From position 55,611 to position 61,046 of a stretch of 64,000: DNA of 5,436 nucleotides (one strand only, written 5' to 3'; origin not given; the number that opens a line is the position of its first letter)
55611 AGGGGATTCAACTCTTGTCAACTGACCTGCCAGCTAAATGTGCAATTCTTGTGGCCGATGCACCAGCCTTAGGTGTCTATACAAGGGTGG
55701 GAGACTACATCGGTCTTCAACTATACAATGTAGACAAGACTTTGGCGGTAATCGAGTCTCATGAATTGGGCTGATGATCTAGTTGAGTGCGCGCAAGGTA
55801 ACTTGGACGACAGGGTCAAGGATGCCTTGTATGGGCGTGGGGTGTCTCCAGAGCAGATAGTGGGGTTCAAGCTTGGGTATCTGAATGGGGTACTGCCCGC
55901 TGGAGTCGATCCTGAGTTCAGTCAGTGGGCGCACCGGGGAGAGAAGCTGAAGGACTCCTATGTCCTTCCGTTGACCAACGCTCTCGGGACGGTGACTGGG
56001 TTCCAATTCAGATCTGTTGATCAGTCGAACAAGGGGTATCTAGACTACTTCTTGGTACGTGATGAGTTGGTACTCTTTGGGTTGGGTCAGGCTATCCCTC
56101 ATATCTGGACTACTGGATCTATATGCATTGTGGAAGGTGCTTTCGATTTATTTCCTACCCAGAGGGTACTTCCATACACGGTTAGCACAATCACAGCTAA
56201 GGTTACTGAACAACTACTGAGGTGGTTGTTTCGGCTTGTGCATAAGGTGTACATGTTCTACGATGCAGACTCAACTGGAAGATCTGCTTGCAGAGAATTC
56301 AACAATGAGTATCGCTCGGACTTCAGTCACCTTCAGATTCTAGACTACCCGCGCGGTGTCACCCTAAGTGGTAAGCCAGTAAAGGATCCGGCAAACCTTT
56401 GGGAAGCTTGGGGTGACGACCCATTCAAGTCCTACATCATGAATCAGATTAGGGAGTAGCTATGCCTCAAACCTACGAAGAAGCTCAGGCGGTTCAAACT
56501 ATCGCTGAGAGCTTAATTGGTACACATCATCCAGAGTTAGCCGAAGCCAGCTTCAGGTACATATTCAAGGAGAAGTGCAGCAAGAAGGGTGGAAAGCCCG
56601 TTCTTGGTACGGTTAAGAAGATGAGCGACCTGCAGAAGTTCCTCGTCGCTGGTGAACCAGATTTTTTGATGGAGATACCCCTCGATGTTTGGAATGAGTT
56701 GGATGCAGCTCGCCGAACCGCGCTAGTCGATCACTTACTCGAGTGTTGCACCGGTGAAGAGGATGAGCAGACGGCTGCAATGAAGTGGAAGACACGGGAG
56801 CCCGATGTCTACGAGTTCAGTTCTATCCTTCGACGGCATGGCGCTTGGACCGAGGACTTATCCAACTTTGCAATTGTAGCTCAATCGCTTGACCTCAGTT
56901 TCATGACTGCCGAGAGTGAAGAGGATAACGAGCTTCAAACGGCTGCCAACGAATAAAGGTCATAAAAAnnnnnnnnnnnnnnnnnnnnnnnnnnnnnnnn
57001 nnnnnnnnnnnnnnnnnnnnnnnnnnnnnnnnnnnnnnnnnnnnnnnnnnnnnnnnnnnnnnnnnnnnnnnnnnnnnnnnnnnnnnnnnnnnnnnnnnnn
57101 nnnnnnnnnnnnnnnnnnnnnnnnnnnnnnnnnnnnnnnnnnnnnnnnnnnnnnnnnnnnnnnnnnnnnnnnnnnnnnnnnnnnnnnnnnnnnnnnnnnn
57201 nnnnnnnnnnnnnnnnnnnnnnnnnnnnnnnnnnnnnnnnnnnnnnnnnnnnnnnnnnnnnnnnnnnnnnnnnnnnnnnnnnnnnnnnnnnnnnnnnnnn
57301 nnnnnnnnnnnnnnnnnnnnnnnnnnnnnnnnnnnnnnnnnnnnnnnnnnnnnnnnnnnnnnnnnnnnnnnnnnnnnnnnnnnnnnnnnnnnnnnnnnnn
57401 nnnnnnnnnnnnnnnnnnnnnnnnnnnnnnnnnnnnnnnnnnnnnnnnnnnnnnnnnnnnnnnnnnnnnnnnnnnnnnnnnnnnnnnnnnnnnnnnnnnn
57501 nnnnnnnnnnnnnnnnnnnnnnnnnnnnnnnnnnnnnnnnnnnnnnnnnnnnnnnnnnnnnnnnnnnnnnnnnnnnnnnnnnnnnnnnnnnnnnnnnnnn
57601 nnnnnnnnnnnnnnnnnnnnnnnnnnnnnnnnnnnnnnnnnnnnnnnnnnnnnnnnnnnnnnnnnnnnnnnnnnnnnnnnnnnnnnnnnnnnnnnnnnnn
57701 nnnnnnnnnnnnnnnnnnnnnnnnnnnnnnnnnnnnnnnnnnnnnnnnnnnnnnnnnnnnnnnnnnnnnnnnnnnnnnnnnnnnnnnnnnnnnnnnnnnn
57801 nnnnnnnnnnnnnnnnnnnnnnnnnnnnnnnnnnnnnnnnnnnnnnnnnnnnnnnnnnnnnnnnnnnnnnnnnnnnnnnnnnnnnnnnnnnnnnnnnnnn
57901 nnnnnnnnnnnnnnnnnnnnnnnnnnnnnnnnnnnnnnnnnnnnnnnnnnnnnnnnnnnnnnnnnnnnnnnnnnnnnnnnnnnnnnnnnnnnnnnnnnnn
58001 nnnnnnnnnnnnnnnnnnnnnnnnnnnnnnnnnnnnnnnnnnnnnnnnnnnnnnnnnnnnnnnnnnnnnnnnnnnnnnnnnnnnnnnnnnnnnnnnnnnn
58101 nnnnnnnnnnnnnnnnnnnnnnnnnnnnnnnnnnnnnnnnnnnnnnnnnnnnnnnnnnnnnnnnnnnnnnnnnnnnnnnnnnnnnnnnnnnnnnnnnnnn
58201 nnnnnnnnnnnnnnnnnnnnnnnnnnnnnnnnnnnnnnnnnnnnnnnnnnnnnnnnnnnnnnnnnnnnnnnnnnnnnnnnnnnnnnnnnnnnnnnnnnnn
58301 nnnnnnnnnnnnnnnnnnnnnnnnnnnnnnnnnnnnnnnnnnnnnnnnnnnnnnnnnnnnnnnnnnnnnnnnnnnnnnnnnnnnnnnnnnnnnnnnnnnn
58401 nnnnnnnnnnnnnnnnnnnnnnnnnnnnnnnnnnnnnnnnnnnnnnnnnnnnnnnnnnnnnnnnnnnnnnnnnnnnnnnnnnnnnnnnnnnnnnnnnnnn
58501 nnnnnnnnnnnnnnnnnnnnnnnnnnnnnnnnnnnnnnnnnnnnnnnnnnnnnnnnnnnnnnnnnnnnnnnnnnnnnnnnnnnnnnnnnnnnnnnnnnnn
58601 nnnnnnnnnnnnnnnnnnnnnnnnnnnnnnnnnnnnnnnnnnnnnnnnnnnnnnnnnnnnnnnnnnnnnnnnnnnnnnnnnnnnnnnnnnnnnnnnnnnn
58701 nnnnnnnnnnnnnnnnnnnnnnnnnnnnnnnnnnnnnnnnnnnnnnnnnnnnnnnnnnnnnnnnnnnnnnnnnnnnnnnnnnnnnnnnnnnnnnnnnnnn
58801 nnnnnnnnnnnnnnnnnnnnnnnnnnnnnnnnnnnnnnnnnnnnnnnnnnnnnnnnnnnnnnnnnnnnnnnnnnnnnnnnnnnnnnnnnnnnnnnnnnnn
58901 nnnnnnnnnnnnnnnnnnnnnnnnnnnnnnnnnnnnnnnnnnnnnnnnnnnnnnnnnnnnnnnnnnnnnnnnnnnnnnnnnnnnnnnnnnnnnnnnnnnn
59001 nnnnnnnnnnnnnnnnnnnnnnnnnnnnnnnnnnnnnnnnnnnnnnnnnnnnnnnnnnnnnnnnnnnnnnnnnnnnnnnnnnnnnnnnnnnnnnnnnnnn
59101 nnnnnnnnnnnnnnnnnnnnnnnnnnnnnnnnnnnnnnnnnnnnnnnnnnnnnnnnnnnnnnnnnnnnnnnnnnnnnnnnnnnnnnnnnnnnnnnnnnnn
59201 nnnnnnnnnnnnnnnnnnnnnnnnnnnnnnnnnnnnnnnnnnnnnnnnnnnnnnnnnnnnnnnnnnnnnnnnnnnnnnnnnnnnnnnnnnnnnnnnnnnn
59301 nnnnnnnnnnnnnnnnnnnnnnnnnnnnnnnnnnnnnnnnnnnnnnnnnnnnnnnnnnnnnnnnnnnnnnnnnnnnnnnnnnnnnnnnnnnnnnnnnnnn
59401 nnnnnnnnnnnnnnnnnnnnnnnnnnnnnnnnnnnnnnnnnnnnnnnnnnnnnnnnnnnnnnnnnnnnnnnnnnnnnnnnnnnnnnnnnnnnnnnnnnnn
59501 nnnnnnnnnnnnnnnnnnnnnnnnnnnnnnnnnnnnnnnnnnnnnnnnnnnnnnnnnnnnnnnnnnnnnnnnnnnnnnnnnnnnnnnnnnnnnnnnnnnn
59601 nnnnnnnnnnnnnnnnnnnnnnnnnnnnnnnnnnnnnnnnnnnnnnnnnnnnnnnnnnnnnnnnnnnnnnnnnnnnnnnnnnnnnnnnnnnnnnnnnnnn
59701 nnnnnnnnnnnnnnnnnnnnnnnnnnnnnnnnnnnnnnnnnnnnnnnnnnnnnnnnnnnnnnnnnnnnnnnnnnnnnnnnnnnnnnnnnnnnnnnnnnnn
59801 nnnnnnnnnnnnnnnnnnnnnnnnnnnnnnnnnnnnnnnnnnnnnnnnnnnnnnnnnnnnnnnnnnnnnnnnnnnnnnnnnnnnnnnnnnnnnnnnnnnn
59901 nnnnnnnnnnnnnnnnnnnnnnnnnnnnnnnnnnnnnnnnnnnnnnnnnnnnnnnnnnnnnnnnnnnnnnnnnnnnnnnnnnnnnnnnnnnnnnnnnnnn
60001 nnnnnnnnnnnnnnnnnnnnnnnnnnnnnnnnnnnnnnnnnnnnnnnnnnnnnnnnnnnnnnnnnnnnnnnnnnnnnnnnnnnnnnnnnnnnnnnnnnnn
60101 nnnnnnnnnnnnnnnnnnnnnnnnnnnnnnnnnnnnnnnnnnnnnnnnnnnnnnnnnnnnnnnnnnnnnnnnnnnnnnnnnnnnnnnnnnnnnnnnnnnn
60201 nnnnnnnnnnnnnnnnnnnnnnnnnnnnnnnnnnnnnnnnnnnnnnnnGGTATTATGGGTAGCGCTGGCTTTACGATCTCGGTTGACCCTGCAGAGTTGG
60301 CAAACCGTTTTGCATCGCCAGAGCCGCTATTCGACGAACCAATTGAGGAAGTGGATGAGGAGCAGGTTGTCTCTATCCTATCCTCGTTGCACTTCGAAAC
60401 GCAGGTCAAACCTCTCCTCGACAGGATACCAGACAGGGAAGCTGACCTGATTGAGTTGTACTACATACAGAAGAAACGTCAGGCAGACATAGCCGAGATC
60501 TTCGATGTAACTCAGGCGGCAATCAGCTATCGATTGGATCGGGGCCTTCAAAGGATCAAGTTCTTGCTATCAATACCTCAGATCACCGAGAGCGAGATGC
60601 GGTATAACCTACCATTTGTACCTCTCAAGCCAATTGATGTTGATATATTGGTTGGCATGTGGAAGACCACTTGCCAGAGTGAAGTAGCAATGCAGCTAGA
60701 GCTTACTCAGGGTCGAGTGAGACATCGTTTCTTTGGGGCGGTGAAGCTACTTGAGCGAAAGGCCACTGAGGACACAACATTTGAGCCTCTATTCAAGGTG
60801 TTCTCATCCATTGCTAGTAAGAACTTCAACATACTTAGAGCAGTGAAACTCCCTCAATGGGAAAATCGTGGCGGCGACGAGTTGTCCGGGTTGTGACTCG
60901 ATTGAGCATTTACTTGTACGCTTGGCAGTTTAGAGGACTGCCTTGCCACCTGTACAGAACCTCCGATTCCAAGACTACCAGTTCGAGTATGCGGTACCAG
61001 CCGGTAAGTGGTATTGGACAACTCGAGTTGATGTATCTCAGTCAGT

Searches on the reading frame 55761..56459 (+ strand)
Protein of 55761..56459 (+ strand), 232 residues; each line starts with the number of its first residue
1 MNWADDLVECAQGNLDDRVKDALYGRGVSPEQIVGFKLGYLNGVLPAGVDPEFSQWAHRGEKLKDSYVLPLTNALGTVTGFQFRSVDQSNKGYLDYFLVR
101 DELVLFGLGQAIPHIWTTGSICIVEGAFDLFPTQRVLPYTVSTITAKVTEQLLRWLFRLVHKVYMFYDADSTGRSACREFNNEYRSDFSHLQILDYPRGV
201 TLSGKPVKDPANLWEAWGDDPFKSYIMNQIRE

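Call 65: search_protein_families(library=pfam, proteins=[window:55761-56459:+], max_evalue=0.001)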
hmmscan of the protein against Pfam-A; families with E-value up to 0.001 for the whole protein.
window:55761-56459:+ (232 aa): 1 family
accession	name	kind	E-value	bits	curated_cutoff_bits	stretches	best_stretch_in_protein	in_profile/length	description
PF13155.12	Toprim_2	-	1.3e-06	29.1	22.1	1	122-198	1-80/88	Toprim-like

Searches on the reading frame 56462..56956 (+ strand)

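Call 65: search_protein_families(library=pfam, proteins=[window:56462-56956:+], max_evalue=0.001)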
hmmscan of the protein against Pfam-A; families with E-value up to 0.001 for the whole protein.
window:56462-56956:+ (164 aa): 1 family
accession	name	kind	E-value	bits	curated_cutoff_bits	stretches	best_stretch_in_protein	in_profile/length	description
PF18894.6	PhageMetallopep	-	7.8e-24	84.7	23.7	1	4-132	2-129/134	Putative phage metallopeptidase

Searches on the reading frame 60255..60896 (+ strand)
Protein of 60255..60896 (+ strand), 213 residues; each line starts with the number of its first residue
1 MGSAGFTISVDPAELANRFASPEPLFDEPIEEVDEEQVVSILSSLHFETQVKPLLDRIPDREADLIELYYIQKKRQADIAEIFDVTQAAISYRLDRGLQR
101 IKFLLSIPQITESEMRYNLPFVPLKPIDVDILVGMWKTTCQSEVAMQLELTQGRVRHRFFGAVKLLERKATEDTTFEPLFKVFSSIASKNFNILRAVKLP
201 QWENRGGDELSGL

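Call 65: search_protein_families(library=pfam, proteins=[window:60255-60896:+], max_evalue=0.001)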
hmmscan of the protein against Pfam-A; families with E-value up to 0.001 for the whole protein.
window:60255-60896:+ (213 aa): 2 families
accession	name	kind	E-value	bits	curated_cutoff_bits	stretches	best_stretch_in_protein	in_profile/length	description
PF04545.22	Sigma70_r4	-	3.5e-12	46.1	24.1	1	54-102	1-49/50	Sigma-70, region 4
PF08281.18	Sigma70_r4_2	-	1e-07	31.9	25.7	1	54-101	7-54/54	Sigma-70, region 4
